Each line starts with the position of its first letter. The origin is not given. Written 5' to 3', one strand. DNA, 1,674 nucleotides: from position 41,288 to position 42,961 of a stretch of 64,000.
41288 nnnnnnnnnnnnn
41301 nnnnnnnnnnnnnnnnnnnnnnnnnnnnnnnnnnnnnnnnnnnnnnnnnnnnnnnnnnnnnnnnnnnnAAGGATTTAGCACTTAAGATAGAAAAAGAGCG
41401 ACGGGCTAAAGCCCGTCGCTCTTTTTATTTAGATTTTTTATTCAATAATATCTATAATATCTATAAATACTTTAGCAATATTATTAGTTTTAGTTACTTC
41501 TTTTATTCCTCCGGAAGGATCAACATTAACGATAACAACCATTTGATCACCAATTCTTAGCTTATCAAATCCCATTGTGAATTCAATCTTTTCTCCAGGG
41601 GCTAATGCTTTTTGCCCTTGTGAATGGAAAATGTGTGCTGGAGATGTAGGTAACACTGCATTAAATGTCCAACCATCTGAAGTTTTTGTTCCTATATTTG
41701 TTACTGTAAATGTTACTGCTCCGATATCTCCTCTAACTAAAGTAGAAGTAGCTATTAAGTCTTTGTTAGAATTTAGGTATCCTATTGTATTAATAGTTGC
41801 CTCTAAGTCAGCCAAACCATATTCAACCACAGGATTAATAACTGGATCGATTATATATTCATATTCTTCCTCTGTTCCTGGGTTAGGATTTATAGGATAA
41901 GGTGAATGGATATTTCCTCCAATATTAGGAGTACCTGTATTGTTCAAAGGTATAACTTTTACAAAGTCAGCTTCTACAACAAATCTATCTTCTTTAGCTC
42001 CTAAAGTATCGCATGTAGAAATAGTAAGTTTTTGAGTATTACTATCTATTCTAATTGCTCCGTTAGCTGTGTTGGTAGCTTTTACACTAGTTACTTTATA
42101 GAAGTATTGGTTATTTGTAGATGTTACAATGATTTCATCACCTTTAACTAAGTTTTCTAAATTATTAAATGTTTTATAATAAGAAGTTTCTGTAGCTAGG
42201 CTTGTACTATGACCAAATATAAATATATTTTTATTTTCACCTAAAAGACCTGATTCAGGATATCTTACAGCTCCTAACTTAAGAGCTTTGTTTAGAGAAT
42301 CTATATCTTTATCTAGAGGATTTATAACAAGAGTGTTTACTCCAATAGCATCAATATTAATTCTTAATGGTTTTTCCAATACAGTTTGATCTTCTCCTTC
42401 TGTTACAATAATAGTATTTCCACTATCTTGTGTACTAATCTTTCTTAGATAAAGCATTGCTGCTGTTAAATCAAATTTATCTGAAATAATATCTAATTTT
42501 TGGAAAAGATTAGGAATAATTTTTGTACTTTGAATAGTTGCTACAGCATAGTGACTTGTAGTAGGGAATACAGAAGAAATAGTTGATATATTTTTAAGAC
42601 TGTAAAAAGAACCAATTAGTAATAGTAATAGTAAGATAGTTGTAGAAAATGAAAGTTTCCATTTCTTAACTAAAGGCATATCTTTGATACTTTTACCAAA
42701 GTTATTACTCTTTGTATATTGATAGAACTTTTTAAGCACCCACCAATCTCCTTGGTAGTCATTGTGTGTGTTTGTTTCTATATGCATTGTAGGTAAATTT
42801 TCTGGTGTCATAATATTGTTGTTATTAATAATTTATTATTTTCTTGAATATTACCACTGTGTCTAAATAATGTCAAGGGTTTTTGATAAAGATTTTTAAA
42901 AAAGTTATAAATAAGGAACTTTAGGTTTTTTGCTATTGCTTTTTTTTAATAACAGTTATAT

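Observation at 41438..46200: Sortase(+CARDB) locus with a Cys-rich tandem-repeat surface protein ending in a VPYTG-hydrophobic tail; very recent internal duplication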

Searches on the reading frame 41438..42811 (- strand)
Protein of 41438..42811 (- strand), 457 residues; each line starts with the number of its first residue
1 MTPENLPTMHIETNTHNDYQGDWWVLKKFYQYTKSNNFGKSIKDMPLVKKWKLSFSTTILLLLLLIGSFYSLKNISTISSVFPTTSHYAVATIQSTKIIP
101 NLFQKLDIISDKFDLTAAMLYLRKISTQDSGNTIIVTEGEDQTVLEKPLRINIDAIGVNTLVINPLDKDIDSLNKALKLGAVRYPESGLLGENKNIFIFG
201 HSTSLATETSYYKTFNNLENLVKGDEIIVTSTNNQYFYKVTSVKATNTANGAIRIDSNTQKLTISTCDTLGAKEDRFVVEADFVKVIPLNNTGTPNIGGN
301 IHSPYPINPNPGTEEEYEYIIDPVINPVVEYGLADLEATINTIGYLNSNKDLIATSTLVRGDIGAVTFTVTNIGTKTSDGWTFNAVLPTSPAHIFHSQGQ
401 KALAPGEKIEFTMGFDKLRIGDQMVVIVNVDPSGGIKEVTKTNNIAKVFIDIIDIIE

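Call 3: search_protein_families(library=pfam, proteins=[window:41438-42811:-], max_evalue=1)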
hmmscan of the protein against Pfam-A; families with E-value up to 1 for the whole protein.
window:41438-42811:- (457 aa): 7 families
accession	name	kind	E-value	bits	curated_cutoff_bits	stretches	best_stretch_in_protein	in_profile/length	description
PF04203.18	Sortase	-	1.2e-20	73.9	26.6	1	151-282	1-123/125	Sortase domain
PF07705.17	CARDB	-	3.6e-06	27.5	22.7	1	356-446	13-99/101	CARDB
PF02933.23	CDC48_2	-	0.01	15.9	22.4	0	401-445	17-55/64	Cell division protein 48 (CDC48), domain 2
PF06458.18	MucBP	-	0.053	14.7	23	1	342-399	3-55/63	MucBP domain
PF08884.16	Flagellin_D3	-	0.081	13.8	24.2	1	221-269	25-74/91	Flagellin D3 domain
PF09167.16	DUF1942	-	0.086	13.4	22.4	1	328-413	18-99/123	Domain of unknown function (DUF1942)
PF12671.13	Amidase_6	-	0.73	10.3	23.2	0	19-76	64-115/163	Putative amidase domain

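Call 4: search_protein_families(library=ncbifam, proteins=[window:41438-42811:-], max_evalue=1)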
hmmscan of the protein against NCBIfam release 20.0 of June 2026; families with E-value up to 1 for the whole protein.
window:41438-42811:- (457 aa): 8 families
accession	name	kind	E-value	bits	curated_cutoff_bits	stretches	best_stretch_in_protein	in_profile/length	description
NF033746.1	class_D_sortase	subfamily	9.5e-11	41.7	165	1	174-284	30-134/135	class D sortase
TIGR01076.1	sortase_fam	subfamily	1.8e-10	40.7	39.35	1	181-285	29-129/136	sortase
NF058671.1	sortase_SrtD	exception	4.4e-10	39.5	140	1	174-282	84-186/187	class D sortase, LPxTATN-specific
NF033745.1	class_C_sortase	subfamily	1.3e-08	34.9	160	1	191-281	132-218/220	class C sortase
NF033747.1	class_E_sortase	subfamily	4.2e-08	33.3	160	1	175-286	94-208/211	class E sortase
TIGR03784.1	marine_sortase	equivalog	0.00015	21.4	158.25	1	214-281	102-174/174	class GN sortase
NF033748.1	class_F_sortase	subfamily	0.0027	17.4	166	1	146-249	9-112/155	class F sortase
TIGR03064.1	sortase_srtB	equivalog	0.18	11.1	153.75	1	192-258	122-188/235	class B sortase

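Call 8: find_homologous_proteins(query=window:41438-42811:-)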
Query window:41438-42811:- (457 aa): 34 proteins with E <= 0.001 among 6634 candidates.
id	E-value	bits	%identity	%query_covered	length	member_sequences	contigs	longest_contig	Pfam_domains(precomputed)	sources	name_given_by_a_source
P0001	0.0e+0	1009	100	100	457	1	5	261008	PF07705.18,PF04203.19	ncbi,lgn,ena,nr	ncbi:MAG: sortase [Candidatus Pacebacteria bacterium]|nr:sortase [Candidatus Paceibacterota bacteriu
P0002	1.5e-231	787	76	99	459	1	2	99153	PF04203.19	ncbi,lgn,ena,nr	ncbi:MAG: sortase [Candidatus Pacebacteria bacterium]|nr:sortase [Candidatus Paceibacterota bacteriu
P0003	3.2e-190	651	68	99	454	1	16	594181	PF04203.19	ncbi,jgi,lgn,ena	-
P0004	9.3e-187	639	66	100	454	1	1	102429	PF07705.18,PF04203.19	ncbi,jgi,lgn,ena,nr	ncbi:sortase [Patescibacteria group bacterium]|nr:sortase [Patescibacteria group bacterium]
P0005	1.8e-184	632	67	99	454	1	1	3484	PF07705.18,PF04203.19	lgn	-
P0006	8.2e-179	613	64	99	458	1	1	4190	PF04203.19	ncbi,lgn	-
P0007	4.9e-177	607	64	99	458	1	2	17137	PF07705.18,PF04203.19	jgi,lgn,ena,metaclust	metaclust:\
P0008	1.2e-176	606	63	100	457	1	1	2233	PF07705.18,PF04203.19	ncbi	-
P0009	3.7e-174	598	62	100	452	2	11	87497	PF07705.18,PF04203.19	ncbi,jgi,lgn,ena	-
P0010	4.1e-162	558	61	99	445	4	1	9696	PF07705.18,PF04203.19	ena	-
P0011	2.1e-152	526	57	99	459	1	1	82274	PF07705.18,PF04203.19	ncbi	ncbi:MAG: sortase [Patescibacteria group bacterium]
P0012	9.6e-135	468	54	96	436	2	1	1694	PF07705.18,PF04203.19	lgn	-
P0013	1.3e-122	428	49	99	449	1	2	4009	PF07705.18,PF04203.19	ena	-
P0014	1.1e-113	399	47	99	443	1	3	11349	PF07705.18,PF04203.19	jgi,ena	-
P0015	6.6e-113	396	50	99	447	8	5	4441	PF07705.18,PF04203.19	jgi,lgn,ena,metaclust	metaclust:\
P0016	4.6e-112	393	48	99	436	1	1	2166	PF07705.18,PF04203.19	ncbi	-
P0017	6.2e-112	393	46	99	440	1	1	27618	PF07705.18,PF04203.19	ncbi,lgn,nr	ncbi:MAG: sortase [Patescibacteria group bacterium]|nr:sortase [Patescibacteria group bacterium]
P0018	8.7e-112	392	46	99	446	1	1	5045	PF07705.18,PF04203.19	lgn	-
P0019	1.0e-110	389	47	99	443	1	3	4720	PF07705.18,PF04203.19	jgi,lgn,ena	-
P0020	1.1e-110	389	46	99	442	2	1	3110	PF07705.18,PF04203.19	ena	-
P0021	1.2e-110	389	47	99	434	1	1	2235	PF07705.18,PF04203.19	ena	-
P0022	5.8e-109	383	48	99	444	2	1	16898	PF07705.18,PF04203.19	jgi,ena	-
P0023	6.5e-108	380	48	99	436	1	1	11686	PF07705.18,PF04203.19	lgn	-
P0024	7.5e-108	379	48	99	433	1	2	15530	PF07705.18,PF04203.19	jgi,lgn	-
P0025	2.7e-105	371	48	99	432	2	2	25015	PF07705.18,PF04203.19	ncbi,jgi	-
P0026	1.8e-101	358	49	84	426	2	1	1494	PF07705.18,PF04203.19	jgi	-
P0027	3.2e-98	348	47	87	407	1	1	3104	PF07705.18,PF04203.19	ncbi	-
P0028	3.8e-72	262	41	73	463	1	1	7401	PF07705.18,PF04203.19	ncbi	-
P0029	3.8e-69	252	42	76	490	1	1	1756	PF04203.19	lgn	-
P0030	1.4e-67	247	43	74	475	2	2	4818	PF07705.18,PF04203.19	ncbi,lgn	-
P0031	3.2e-26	110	46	30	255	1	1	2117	PF04203.19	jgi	jgi:LPXTG-site transpeptidase (sortase) family protein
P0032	5.5e-23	100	43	29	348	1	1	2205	PF07705.18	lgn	-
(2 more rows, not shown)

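Call 14: find_related_loci(query=A1, collection=genome_contigs, flank=10000)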
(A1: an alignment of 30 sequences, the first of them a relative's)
Query A1 (457 aa) in genome_contigs; peptide patterns used: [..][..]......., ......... (x = any residue, [..] = any of these).
27 stretches matched a pattern; 16 encode a relative of the query (tblastn E <= 1e-3); 15 distinct loci.
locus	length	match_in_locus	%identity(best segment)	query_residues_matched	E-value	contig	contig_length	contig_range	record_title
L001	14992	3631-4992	66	1-455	0e+0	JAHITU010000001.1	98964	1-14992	MAG: Patescibacteria group bacterium isolate MM_PC_MetaG.mb.223 MM_PC_MetaG.mb.223_k141_62599, whole genome shotgun sequ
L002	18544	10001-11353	62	1-455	1e-175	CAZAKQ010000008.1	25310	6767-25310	MAG TPA_asm: uncultured Candidatus Saccharibacteria bacterium isolate SRP200020_co3_82 genome assembly, contig: NODE_274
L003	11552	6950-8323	76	1-454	0e+0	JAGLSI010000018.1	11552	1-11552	MAG: Candidatus Paceibacterota bacterium isolate RS_9_47 ROV157_9.bin.47.fa_18, whole genome shotgun sequence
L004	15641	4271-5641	57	1-452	2e-154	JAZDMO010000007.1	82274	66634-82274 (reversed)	MAG: Patescibacteria group bacterium isolate MEGAHIT-group-0.66 k141_12927541, whole genome shotgun sequence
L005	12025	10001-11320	46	1-454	1e-121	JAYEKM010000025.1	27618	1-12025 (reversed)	MAG: Patescibacteria group bacterium isolate MAG137 MAG137_25, whole genome shotgun sequence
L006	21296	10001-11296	48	1-454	9e-114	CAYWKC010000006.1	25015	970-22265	MAG TPA_asm: uncultured Candidatus Saccharibacteria bacterium isolate SRP178699_co1_634 genome assembly, contig: NODE_22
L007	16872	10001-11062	46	107-455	1e-88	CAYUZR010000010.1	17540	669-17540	MAG TPA_asm: uncultured Candidatus Saccharibacteria bacterium isolate SRP077602_co6_407 genome assembly, contig: NODE_51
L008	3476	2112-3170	42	117-454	6e-77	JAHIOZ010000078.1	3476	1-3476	MAG: Patescibacteria group bacterium isolate KR13_S3.mb.34 KR13_S3.mb.34_k141_320363, whole genome shotgun sequence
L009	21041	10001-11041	41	109-452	3e-75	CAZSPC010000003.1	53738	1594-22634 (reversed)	MAG TPA_asm: uncultured Candidatus Saccharibacteria bacterium isolate SRP167671_co2_252 genome assembly, contig: NODE_78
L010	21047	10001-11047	40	107-444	2e-72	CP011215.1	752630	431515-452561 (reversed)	MAG: Candidatus Campbellbacteria bacterium GW2011_OD1_34_28 chromosome, complete genome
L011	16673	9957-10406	44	140-284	4e-30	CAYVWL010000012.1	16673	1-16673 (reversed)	MAG TPA_asm: uncultured Candidatus Saccharibacteria bacterium isolate SRP272421_co3_716 genome assembly, contig: NODE_88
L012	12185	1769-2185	45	147-285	1e-29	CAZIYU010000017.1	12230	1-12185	MAG TPA_asm: uncultured Candidatus Saccharibacteria bacterium isolate SRP178699_co1_16 genome assembly, contig: NODE_698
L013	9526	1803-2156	45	330-448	2e-28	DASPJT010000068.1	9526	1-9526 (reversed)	MAG TPA_asm: Candidatus Paceibacterota bacterium isolate SMAG_U12017 k141_1062295, whole genome shotgun sequence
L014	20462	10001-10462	37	132-284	4e-28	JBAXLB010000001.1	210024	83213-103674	MAG: Candidatus Adlerbacteria bacterium isolate ELA416 MAG416_1, whole genome shotgun sequence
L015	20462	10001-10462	38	132-284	3e-28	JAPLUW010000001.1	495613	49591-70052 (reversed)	MAG: Candidatus Adlerbacteria bacterium isolate LacPavin_0818_WC45_MAG_49_12 LacPavin_0818_WC45_scaffold_276048, whole g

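Call 29: search_solved_structures(query=window:41438-42811:-, max_evalue=0.01, show_alignments=2)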
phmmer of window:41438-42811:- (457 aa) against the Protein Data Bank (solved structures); distinct sequences matched with E-value up to 0.01: 12.
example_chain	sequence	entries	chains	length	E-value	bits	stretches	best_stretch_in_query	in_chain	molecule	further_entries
4d70_A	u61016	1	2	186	2.5e-06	29.9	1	151-283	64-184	SORTASE FAMILY PROTEIN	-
2kw8_A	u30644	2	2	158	1.3e-05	27.5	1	171-284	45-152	LPXTG-site transpeptidase family protein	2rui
5dv0_A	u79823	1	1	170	8.1e-05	24.9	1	155-290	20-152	Sortase SrtA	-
4o8l_A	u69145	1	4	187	9e-05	24.7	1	155-290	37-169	Sortase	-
8t28_A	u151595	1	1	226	0.00024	23.4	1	190-288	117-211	Class C sortase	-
7s54_A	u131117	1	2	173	0.00029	23.1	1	165-286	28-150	Class A sortase, sortase A chimera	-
4tqx_A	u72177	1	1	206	0.00034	22.9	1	153-280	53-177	Sortase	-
5hu4_A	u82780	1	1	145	0.0011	21.2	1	214-286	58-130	Cysteine protease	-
3rcc_A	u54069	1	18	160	0.0012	21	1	165-286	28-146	Sortase SrtA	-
7s56_A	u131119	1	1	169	0.0014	20.8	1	165-286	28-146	Class A sortase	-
4o8t_A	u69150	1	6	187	0.0016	20.6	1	155-290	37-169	Sortase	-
7f87_A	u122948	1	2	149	0.0075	18.4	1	198-290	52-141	Class A sortase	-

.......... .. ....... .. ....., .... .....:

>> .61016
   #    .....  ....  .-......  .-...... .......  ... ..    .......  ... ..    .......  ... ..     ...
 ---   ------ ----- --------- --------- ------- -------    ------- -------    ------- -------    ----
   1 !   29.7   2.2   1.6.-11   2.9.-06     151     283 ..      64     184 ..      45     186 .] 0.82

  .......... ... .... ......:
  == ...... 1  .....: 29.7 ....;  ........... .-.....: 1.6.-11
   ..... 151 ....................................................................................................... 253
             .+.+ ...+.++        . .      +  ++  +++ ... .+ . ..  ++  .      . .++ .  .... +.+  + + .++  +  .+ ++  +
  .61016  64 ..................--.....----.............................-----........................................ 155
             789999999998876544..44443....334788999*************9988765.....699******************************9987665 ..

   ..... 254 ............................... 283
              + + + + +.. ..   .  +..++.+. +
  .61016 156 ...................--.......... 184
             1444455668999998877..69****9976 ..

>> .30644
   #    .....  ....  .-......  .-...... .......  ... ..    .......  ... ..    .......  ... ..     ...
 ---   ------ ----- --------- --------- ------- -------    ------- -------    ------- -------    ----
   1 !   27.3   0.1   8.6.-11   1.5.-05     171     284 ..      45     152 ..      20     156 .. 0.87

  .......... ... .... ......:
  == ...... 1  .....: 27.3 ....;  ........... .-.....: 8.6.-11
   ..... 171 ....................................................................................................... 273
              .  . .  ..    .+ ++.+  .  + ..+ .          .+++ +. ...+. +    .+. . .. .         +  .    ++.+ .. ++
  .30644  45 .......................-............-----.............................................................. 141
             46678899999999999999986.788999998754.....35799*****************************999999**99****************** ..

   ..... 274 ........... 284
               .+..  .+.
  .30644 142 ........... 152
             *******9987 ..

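Call 31: find_related_loci(query=A1, collection=metagenome_contigs, flank=8000)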
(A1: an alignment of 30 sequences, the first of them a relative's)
Query A1 (457 aa) in metagenome_contigs; peptide patterns used: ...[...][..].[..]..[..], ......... (x = any residue, [..] = any of these).
159 stretches matched a pattern; 32 encode a relative of the query (tblastn E <= 1e-3); 32 distinct loci.
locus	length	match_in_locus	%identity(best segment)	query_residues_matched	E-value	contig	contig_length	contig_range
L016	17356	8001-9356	68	1-454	0e+0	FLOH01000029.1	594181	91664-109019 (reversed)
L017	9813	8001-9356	68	1-454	0e+0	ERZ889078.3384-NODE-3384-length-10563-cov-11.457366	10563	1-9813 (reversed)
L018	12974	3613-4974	66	1-455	0e+0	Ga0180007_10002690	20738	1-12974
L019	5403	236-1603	64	1-454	0e+0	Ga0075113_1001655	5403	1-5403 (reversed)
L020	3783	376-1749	50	1-457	7e-144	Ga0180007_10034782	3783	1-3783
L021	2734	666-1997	51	1-454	7e-129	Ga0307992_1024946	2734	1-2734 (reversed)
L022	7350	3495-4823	47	1-454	1e-119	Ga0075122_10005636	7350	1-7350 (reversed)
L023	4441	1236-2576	50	1-454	1e-118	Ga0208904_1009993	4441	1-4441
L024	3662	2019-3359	50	1-454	5e-120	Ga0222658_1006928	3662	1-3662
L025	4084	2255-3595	50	1-454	3e-119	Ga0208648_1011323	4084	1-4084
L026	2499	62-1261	52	49-454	3e-123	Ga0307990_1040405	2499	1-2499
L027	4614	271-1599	47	1-454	3e-117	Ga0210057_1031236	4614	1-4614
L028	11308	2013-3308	48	1-454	9e-114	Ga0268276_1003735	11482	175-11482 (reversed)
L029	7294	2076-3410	45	1-454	4e-113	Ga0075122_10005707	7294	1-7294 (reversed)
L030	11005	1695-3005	47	1-454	5e-113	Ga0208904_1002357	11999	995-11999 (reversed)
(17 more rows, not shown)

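Call 40: predict_structure(alignment_id=A1)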
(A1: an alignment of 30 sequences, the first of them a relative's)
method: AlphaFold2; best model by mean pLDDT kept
length: 457 residues; sequences in the alignment: 30
mean_pLDDT: 66.4   pTM: 0.40
mean pLDDT of the five models: 66.4, 63.9, 63.4, 63.2, 62.9
residues with pLDDT >= 90: 62; 70-90: 177; 50-70: 93; < 50: 125
segments of 3 or more residues with pLDDT < 50: 1-23, 81-127, 290-332, 434-440
pLDDT, mean of each block of 10 residues (from residue 1): 28 34 54 56 58 66 72 60 44 39 30 35 47 60 78 93 86 86 88 88 81 88 95 91 74 68 82 76 84 29 36 38 35 70 78 79 83 74 82 71 75 81 86 50 75 73
secondary structure, 60 per line:
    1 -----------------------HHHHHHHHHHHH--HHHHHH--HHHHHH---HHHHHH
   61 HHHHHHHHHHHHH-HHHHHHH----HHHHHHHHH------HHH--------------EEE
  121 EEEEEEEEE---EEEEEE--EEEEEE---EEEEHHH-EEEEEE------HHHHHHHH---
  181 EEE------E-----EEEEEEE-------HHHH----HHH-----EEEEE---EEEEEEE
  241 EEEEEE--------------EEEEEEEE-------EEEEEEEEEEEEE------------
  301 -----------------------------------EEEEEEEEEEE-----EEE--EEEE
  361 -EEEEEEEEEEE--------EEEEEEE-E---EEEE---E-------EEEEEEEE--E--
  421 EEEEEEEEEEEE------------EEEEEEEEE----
elements in order: H24-35 H38-43 H46-51 H55-73 H75-81 H86-94 E118-129 E133-138 E141-146 E150-153 E158-163 H170-177 E181-183 E196-202 H210-213 E226-230 E234-246 E261-268 E276-288 E336-346 E352-354 E357-360 E362-372 E381-387 E393-396 E408-415 E421-432 E445-453
